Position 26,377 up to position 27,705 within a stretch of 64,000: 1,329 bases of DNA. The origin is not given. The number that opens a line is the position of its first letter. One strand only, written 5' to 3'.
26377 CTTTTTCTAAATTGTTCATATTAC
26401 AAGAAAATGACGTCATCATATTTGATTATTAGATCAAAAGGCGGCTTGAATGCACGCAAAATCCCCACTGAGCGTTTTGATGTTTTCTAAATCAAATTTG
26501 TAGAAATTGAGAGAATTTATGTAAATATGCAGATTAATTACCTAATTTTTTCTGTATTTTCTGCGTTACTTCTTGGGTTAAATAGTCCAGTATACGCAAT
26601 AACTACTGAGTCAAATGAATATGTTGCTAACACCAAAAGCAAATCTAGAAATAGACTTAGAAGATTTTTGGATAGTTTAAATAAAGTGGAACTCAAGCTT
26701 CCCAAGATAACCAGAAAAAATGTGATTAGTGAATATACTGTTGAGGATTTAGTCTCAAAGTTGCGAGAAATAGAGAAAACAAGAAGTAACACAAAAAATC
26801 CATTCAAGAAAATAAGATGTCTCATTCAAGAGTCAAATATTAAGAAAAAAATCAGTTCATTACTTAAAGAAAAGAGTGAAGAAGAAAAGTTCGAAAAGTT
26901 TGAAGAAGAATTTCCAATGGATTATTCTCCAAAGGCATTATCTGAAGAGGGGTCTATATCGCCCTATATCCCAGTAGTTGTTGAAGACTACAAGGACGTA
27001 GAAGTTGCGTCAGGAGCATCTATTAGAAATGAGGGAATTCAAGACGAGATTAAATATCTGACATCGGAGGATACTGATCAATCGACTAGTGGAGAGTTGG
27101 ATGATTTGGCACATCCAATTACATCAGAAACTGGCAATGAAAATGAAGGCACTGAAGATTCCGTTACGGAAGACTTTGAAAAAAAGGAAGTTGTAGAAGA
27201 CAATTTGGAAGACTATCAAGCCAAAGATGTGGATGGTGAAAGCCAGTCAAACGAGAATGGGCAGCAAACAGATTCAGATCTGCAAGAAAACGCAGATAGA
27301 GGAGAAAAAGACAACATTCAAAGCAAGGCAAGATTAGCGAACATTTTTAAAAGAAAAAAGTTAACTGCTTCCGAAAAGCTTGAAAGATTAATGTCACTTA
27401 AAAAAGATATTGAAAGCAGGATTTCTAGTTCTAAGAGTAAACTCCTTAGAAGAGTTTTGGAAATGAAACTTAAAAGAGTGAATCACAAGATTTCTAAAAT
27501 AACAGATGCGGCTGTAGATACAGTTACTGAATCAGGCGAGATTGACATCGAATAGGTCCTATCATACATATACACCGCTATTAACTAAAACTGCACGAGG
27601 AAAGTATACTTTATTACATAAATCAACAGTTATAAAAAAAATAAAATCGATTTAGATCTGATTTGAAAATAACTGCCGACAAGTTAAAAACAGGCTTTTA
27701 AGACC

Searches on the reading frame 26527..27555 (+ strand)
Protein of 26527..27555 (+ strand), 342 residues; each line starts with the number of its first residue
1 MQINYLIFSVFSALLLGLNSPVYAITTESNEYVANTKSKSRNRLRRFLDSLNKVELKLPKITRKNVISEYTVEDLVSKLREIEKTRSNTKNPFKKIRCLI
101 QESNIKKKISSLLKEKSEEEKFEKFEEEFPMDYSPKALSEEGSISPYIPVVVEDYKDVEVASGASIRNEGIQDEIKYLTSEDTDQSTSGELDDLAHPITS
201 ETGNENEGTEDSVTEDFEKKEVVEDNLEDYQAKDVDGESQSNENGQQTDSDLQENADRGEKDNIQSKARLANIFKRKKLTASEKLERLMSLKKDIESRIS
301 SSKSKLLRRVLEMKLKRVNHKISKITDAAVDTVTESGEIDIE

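Call 6: find_encoding_contigs(protein=window:26527-27555:+, flank=5000, max_places=6)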
Protein window:26527-27555:+ (342 aa): 23 contigs read that carry it; 2 places shown.
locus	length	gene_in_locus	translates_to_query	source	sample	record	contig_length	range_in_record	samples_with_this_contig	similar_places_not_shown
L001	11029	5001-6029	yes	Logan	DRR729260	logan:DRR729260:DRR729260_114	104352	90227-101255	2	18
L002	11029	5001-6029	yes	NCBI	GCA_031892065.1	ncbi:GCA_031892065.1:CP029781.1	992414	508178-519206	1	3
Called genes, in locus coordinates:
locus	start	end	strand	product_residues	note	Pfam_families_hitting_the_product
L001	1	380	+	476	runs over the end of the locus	PF04042:DNA_pol_E_B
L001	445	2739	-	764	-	PF00732:GMC_oxred_N (weak), PF01266:DAO (faint), PF07992:Pyr_redox_2 (weak), PF05199:GMC_oxred_C (faint)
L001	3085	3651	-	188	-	-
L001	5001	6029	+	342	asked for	-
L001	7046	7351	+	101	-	PF00462:Glutaredoxin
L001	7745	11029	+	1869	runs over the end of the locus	-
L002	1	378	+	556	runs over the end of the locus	PF04042:DNA_pol_E_B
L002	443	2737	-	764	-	PF00732:GMC_oxred_N (weak), PF01266:DAO (faint), PF07992:Pyr_redox_2 (weak), PF05199:GMC_oxred_C (faint)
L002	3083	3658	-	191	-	-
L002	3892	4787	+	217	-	-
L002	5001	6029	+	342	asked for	-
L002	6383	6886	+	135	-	-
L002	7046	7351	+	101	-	PF00462:Glutaredoxin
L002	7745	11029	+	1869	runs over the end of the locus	-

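Call 10: list_cluster_members(proteins=[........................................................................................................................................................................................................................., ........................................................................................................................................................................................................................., window:26527-27552:+, window:24612-25184:-, window:21972-24263:-])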
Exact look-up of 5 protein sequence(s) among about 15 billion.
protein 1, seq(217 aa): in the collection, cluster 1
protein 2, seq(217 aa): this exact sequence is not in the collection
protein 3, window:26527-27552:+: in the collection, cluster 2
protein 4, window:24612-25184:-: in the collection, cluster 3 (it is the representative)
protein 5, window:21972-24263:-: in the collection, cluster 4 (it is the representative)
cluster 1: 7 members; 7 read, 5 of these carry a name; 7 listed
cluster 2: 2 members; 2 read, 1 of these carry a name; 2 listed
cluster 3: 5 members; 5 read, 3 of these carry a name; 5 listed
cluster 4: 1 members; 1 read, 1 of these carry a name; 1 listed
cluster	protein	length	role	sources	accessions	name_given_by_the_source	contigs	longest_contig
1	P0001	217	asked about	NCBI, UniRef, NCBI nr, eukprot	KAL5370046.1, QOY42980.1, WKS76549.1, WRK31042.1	hypothetical protein CPHLJ_2g2525 [Cryptosporidium parvum] | Uncharacterized protein n=1 Tax=Cryptosporidium parvum TaxID=5807 RepID=A0A7S7LIV1_CRYPV | Uncharacterized protein CPATCC_0028280 [Cryptosporidium parvum]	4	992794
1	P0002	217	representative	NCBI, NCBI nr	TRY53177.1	Uncharacterized protein CTYZ_00002499 [Cryptosporidium tyzzeri]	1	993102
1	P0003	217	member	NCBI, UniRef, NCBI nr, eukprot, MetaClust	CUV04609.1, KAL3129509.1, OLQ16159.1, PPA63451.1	unnamed protein product [Cryptosporidium hominis] | Uncharacterized protein n=1 Tax=Cryptosporidium hominis TaxID=237895 ... | hypothetical protein ChTU502y2012_366g0165 [Cryptosporidium hominis]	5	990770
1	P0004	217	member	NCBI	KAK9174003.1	Uncharacterized protein cmbei_2002523 [Cryptosporidium meleagridis]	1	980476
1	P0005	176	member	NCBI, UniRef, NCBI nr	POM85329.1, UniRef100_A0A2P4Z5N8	hypothetical protein CmeUKMEL1_16875 [Cryptosporidium meleagridis] | Uncharacterized protein n=1 Tax=Cryptosporidium meleagridis TaxID=93969 ...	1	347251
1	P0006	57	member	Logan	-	-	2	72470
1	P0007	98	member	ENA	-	-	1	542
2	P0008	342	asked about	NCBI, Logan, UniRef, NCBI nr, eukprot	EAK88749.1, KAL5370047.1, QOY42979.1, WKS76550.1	hypothetical protein [Cryptosporidium parvum Iowa II] | Uncharacterized protein n=2 Tax=Cryptosporidium parvum TaxID=5807 RepID=Q5CTL4_CRYPI | QOY42979.1 hypothetical protein CPATCC_000678 [Cryptosporidium parvum]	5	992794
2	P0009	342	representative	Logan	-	-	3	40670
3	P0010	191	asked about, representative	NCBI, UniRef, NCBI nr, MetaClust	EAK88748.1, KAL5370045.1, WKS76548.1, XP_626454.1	hypothetical protein [Cryptosporidium parvum Iowa II] | Uncharacterized protein n=1 Tax=Cryptosporidium parvum (strain Iowa II) TaxID=353152 ... | status=active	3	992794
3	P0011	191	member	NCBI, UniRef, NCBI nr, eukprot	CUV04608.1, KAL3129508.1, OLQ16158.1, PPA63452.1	unnamed protein product [Cryptosporidium hominis] | Uncharacterized protein n=1 Tax=Cryptosporidium hominis TaxID=237895 ... | hypothetical protein [Cryptosporidium hominis TU502]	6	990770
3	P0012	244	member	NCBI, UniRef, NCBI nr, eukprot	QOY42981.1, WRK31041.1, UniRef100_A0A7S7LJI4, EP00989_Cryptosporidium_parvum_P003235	Uncharacterized protein cpbgf_2002520 [Cryptosporidium parvum] | Uncharacterized protein n=1 Tax=Cryptosporidium parvum TaxID=5807 RepID=A0A7S7LJI4_CRYPV | Uncharacterized protein CPATCC_0028290 [Cryptosporidium parvum]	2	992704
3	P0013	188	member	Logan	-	-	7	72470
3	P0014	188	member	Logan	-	-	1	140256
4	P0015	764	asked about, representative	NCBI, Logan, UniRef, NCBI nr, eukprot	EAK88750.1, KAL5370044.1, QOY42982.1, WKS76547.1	hypothetical protein [Cryptosporidium parvum Iowa II] | Glucose-methanol-choline oxidoreductase N-terminal domain-containing protein n=2 ... | QOY42982.1 hypothetical protein CPATCC_000681 [Cryptosporidium parvum]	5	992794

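Call 11: search_protein_families(library=pfam, proteins=[P0001, P0008, P0012, P0015], max_evalue=1)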
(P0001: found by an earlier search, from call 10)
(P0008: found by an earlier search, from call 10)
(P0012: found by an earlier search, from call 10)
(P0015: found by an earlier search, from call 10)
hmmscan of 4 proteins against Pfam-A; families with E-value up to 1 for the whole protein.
P0001 (217 aa): 0 families

P0008 (342 aa): 2 families
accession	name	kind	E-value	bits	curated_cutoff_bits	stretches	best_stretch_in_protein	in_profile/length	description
PF20157.4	Maf_flag10_N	-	0.021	14.7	23.5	1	30-91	46-107/228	Glycosyltransferase Maf N-terminal domain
PF21402.2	NLRX1_C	-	0.075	13.3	27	1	78-107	31-60/62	NLR family member X1, C-terminal domain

P0012 (244 aa): 1 family
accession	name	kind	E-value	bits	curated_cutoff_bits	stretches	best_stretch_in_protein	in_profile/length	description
PF09753.14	Use1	-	1.8e-05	25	38.3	1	69-240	53-240/243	Membrane fusion protein Use1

P0015 (764 aa): 14 families
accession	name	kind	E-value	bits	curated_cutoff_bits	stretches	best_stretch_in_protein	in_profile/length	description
PF00732.25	GMC_oxred_N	-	3.9e-12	46.9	23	2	45-196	1-110/218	GMC oxidoreductase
PF05199.19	GMC_oxred_C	-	9.9e-09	36.3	24.6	1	673-741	67-139/139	GMC oxidoreductase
PF07992.20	Pyr_redox_2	-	1.1e-05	25.4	26.1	1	45-100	1-57/291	Pyridine nucleotide-disulphide oxidoreductase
PF01266.30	DAO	-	1.8e-05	24.9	27.9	1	46-76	1-31/353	FAD dependent oxidoreductase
PF13450.12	NAD_binding_8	-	0.00012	22.7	21.9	1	49-76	1-28/68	NAD(P)-binding Rossmann-like domain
PF00890.30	FAD_binding_2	-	0.00051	19.8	20.4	1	46-78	1-33/414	FAD binding domain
PF05834.18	Lycopene_cycl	-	0.0021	17.6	23.4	1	46-76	1-33/380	Lycopene cyclase protein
PF03486.20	HI0933_like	-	0.013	15.4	50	1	46-77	2-33/244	HI0933-like protein Rossmann domain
PF02558.23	ApbA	-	0.017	15.2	22.2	1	48-100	2-51/150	Ketopantoate reductase PanE/ApbA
PF01134.28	GIDA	-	0.017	14.7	22.1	1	46-75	1-30/391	Glucose inhibited division protein A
PF00070.33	Pyr_redox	-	0.024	15.6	22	1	48-80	3-35/82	Pyridine nucleotide-disulphide oxidoreductase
PF13738.12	Pyr_redox_3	-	0.081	12.6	30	1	48-76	1-30/305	Pyridine nucleotide-disulphide oxidoreductase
PF02254.24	TrkA_N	-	0.16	12.7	23.8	1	47-82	1-36/116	TrkA-N domain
PF12831.13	FAD_oxidored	-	0.17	11.6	27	1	46-77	1-32/416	FAD dependent oxidoreductase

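Call 14: find_homologous_proteins(query=P0001, max_evalue=0.01)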
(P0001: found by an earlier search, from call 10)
Query P0001 (217 aa): 7 proteins with E <= 0.01 among 165 candidates.
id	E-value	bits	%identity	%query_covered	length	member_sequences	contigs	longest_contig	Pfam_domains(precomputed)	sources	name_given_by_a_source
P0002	2.5e-135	467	98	100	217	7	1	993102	-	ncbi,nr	ncbi:Uncharacterized protein CTYZ_00002499 [Cryptosporidium tyzzeri]|nr:Uncharacterized protein CTYZ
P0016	3.9e-114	398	82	100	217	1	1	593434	-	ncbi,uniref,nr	ncbi:uncharacterized protein ELE39_001751 [Cryptosporidium sp. chipmunk genotype I]|uniref:uncharact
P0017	2.9e-69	251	80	65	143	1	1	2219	-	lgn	-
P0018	3.4e-51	192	46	98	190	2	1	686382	-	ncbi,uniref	ncbi:hypothetical protein RS030_111800 [Cryptosporidium xiaoi]|uniref:Uncharacterized protein n=1 Ta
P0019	7.7e-50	188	44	98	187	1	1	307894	-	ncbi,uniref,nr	ncbi:hypothetical protein FG386_002452 [Cryptosporidium ryanae]|uniref:uncharacterized protein n=1 T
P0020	2.3e-43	166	72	51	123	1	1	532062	-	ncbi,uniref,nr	ncbi:uncharacterized protein cubi_00631 [Cryptosporidium ubiquitum]|uniref:Uncharacterized protein n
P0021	1.2e-33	135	60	47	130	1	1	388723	-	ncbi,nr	ncbi:hypothetical protein HWI79_1530 [Cryptosporidium felis]|nr:hypothetical protein HWI79_1530 [Cry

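Call 18: find_encoding_contigs(protein=P0004, flank=1500, max_places=2)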
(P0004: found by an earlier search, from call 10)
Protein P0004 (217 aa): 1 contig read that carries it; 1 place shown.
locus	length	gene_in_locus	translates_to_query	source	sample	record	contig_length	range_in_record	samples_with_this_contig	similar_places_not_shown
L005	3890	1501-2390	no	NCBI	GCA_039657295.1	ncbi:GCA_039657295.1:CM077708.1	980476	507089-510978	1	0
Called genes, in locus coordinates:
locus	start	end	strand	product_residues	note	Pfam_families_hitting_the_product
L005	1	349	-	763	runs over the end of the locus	PF00732:GMC_oxred_N (weak), PF07992:Pyr_redox_2 (weak), PF05199:GMC_oxred_C (faint)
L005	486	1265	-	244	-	PF09753:Use1 (weak)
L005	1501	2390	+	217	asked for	-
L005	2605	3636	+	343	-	-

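Call 19: find_encoding_contigs(protein=P0016, flank=1500, max_places=2)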
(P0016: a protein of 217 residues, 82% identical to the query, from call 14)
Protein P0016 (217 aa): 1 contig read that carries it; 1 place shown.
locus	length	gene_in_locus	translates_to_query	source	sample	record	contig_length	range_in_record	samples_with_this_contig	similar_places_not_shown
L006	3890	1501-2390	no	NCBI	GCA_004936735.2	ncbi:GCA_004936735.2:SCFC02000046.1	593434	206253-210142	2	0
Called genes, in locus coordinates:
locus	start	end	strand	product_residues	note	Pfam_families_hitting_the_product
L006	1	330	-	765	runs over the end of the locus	PF00732:GMC_oxred_N (faint), PF07992:Pyr_redox_2 (weak), PF05199:GMC_oxred_C (weak)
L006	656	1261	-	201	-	-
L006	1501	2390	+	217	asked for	-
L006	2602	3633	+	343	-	-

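Call 20: find_encoding_contigs(protein=P0020, flank=1500, max_places=2)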
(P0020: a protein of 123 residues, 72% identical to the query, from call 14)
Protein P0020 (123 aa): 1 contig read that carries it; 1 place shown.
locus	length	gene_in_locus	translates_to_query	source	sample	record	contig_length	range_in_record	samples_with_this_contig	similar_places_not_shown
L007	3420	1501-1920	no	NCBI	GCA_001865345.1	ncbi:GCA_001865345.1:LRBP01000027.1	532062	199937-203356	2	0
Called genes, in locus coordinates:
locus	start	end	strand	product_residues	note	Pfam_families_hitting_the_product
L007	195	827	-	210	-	-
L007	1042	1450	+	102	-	-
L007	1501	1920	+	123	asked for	-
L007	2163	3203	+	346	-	-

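Call 21: find_encoding_contigs(protein=P0021, flank=1500, max_places=2)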
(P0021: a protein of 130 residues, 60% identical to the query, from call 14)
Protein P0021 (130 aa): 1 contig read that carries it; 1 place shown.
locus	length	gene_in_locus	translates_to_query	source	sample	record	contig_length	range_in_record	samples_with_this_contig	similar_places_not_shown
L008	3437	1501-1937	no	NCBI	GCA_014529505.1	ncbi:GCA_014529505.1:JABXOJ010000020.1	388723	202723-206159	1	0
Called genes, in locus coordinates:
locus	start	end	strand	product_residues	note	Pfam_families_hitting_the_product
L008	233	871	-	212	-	-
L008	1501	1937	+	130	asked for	-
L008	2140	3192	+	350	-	-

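Call 22: find_encoding_contigs(protein=P0018, flank=1500, max_places=2)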
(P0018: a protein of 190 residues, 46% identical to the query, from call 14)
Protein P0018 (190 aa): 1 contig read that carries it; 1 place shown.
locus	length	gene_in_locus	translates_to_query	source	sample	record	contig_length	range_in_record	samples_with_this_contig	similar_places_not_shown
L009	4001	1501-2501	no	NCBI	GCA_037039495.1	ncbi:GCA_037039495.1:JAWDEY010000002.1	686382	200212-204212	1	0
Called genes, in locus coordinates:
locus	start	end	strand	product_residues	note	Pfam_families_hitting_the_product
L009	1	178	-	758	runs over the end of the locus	PF00732:GMC_oxred_N (faint), PF01266:DAO (weak), PF07992:Pyr_redox_2 (weak), PF05199:GMC_oxred_C (weak)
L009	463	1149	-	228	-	-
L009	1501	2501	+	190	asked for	-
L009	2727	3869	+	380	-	-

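Call 23: find_encoding_contigs(protein=P0019, flank=1500, max_places=2)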
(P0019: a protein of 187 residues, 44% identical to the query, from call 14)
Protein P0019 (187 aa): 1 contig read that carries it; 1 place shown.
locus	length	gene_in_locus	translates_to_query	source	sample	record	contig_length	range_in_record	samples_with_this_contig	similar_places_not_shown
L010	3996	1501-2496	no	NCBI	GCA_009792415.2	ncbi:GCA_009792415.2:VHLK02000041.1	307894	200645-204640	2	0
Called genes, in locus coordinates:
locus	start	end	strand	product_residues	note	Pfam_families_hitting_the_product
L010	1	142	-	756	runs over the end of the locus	PF00732:GMC_oxred_N (faint), PF01266:DAO (weak), PF07992:Pyr_redox_2 (faint), PF05199:GMC_oxred_C (weak)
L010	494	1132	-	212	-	PF09753:Use1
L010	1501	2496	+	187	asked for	-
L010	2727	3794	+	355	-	-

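Call 28: predict_structure(alignment_id=A1)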
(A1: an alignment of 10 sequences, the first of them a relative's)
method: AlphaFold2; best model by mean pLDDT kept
length: 217 residues; sequences in the alignment: 10
mean_pLDDT: 37.6   pTM: 0.32
mean pLDDT of the five models: 37.6, 36.1, 34.5, 34.4, 34.0
residues with pLDDT >= 90: 0; 70-90: 0; 50-70: 36; < 50: 181
segments of 3 or more residues with pLDDT < 50: 1-155, 191-207, 211-217
pLDDT, mean of each block of 10 residues (from residue 1): 38 35 38 33 26 28 36 45 39 26 24 24 25 31 42 52 59 57 57 34 41 38
secondary structure, 60 per line:
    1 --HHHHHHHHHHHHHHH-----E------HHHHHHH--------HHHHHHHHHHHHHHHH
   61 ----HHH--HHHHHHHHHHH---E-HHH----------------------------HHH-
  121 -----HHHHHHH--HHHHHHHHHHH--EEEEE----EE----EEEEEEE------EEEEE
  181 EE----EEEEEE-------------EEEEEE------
elements in order: H3-17 H30-36 H45-60 H70-80 H126-132 H135-145 E148-152 E163-169 E176-182 E187-192 E206-211

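Call 29: search_protein_representatives(alignment_id=A1)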
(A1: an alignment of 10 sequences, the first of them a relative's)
Query: 10 sequences, 217 profile positions. Proteins with E-value up to 0.001 (for the whole library): 6; up to 1e-10: 5; up to 1e-30: 3. The best 6 are listed.
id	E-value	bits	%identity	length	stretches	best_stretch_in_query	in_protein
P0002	4.5e-128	441.3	-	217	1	1-216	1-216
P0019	1.3e-83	295.9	-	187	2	1-114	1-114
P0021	2.0e-53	197.2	-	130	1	106-215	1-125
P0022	6.9e-22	94.2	-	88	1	162-216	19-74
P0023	1.1e-14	70.6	-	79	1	106-167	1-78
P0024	3.7e-04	36.2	-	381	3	72-147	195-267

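Call 31: find_encoding_contigs(protein=P0017, flank=3000, max_places=4)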
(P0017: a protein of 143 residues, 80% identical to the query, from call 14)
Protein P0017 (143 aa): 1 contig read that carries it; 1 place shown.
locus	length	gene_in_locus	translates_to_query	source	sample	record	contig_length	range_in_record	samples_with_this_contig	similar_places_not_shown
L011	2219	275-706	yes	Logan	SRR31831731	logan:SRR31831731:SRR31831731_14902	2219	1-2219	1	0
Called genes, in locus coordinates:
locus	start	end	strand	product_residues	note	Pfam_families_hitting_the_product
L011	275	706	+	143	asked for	-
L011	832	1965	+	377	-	-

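Call 32: find_encoding_contigs(protein=P0007, flank=3000, max_places=4)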
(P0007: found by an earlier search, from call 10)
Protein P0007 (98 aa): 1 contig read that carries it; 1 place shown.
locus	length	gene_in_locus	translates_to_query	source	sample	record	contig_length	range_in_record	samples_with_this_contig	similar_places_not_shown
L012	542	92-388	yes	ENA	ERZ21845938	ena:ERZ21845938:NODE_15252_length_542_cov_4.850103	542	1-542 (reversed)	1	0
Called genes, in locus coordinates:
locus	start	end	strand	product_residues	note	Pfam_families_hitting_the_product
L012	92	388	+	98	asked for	-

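Call 40: find_homologous_proteins(query=P0015, max_evalue=1e-20)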
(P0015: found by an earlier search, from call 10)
Query P0015 (764 aa): 109 proteins with E <= 1e-20 among 8000 candidates.
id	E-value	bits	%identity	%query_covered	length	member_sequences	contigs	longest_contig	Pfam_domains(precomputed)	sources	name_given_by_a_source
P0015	0.0e+0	1714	100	100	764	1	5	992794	PF01266.31,PF07992.21,PF05199.20,PF00732.26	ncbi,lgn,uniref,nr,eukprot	ncbi:hypothetical protein [Cryptosporidium parvum Iowa II]|uniref:Glucose-methanol-choline oxidoredu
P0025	0.0e+0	1712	100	100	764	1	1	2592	PF07992.21,PF05199.20,PF00732.26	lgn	-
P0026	0.0e+0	1703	99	100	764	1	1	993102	PF01266.31,PF07992.21,PF05199.20,PF00732.26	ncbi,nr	ncbi:Glucose-methanol-choline oxidoreductase [Cryptosporidium tyzzeri]|nr:Glucose-methanol-choline o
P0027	0.0e+0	1646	96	100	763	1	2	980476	PF07992.21,PF05199.20,PF00732.26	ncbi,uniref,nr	ncbi:GMC oxidoreductase family protein [Cryptosporidium meleagridis]|uniref:GMC oxidoreductase famil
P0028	0.0e+0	1555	89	100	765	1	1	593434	PF07992.21,PF05199.20,PF00732.26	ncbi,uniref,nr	ncbi:alcohol oxidase 2 [Cryptosporidium sp. chipmunk genotype I]|uniref:alcohol oxidase 2 n=1 Tax=Cr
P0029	0.0e+0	1471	84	100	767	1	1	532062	PF01266.31,PF13450.13,PF07992.21,PF05199.20,PF00732.26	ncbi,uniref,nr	ncbi:uncharacterized protein cubi_00628 [Cryptosporidium ubiquitum]|uniref:Glucose-methanol-choline 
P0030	0.0e+0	1462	84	100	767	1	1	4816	PF01266.31,PF07992.21,PF05199.20,PF00732.26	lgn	-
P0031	0.0e+0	1406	81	100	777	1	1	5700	PF07992.21,PF05199.20,PF00732.26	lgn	-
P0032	0.0e+0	1377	79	100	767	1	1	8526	PF01266.31,PF07992.21,PF05199.20,PF00732.26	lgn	-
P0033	0.0e+0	1315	77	99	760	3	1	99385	PF01266.31,PF13450.13,PF07992.21,PF05199.20,PF00732.26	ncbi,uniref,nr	ncbi:glucose-methanol-choline oxidoreductase-like protein [Cryptosporidium canis]|uniref:Glucose-met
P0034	0.0e+0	1196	98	71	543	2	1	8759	PF05199.20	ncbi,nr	ncbi:alcohol oxidase 2 [Cryptosporidium hominis TU502]|nr:alcohol oxidase 2 [Cryptosporidium hominis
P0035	0.0e+0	1176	68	99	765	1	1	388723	PF01266.31,PF13450.13,PF05199.20,PF00732.26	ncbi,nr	ncbi:GMC oxidoreductase [Cryptosporidium felis]|nr:GMC oxidoreductase [Cryptosporidium felis]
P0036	0.0e+0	1163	71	95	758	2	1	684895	PF01266.31,PF07992.21,PF05199.20,PF00732.26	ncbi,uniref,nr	ncbi:hypothetical protein FG379_002070 [Cryptosporidium bovis]|uniref:uncharacterized protein n=1 Ta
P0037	0.0e+0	1162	68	99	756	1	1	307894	PF01266.31,PF07992.21,PF05199.20,PF00732.26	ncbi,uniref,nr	ncbi:hypothetical protein FG386_002450 [Cryptosporidium ryanae]|uniref:uncharacterized protein n=1 T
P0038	3.1e-250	850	53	94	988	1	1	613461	PF13450.13,PF05199.20,PF00732.26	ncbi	ncbi:hypothetical protein ACR3K2_16050 [Cryptosporidium serpentis]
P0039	7.2e-247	839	53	94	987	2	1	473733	PF05199.20,PF00732.26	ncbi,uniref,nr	ncbi:hypothetical protein cand_033320 [Cryptosporidium andersoni]|uniref:Glucose-methanol-choline ox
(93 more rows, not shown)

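Call 41: find_encoding_contigs(protein=P0039, flank=8000, max_places=1)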
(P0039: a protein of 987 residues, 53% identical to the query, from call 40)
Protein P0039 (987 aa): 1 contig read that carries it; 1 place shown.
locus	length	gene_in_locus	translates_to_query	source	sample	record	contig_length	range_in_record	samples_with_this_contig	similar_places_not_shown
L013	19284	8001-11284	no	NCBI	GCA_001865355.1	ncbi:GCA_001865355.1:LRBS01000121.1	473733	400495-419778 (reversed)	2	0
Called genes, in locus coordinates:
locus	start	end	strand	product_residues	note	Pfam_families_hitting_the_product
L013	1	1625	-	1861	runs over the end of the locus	-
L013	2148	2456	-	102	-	PF00462:Glutaredoxin, PF13192:Thioredoxin_3 (faint)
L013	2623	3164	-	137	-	-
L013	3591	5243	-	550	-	-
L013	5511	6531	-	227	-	-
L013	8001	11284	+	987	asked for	PF00732:GMC_oxred_N (faint), PF05199:GMC_oxred_C (weak)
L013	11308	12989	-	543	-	PF04042:DNA_pol_E_B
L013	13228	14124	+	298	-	-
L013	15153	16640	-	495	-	PF00557:Peptidase_M24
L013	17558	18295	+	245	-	-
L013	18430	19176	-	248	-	PF10275:Peptidase_C65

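Call 42: find_encoding_contigs(protein=P0038, flank=8000, max_places=1)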
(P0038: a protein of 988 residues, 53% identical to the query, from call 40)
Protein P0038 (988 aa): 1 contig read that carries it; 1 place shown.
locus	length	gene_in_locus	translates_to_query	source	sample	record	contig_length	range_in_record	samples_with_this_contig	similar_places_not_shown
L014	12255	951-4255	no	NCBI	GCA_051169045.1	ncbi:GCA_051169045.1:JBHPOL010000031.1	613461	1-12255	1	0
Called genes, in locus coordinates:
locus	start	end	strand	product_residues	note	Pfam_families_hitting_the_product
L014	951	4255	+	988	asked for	PF00732:GMC_oxred_N (faint), PF13450:NAD_binding_8 (faint), PF05199:GMC_oxred_C (weak)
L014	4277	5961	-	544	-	PF04042:DNA_pol_E_B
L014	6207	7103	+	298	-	-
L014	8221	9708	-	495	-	PF00557:Peptidase_M24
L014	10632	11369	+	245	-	-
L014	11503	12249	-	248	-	PF10275:Peptidase_C65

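Call 65: predict_structure(alignment_id=A4)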
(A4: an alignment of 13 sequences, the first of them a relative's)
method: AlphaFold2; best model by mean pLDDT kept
length: 217 residues; sequences in the alignment: 13
mean_pLDDT: 38.2   pTM: 0.34
mean pLDDT of the five models: 38.2, 36.9, 35.8, 35.2, 34.6
residues with pLDDT >= 90: 0; 70-90: 0; 50-70: 45; < 50: 172
segments of 3 or more residues with pLDDT < 50: 1-5, 12-151, 192-206, 212-217
pLDDT, mean of each block of 10 residues (from residue 1): 49 37 29 29 29 27 33 43 29 28 33 33 25 26 39 58 59 57 57 37 45 42
secondary structure, 60 per line:
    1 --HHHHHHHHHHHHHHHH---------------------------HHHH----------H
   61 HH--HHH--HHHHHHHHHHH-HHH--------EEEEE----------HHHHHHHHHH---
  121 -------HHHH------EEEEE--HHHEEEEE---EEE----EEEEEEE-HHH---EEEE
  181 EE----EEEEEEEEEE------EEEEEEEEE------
elements in order: H3-18 H46-49 H70-80 E93-97 H108-117 H128-131 E138-142 E148-152 E156-158 E163-169 E177-182 E187-196 E203-211
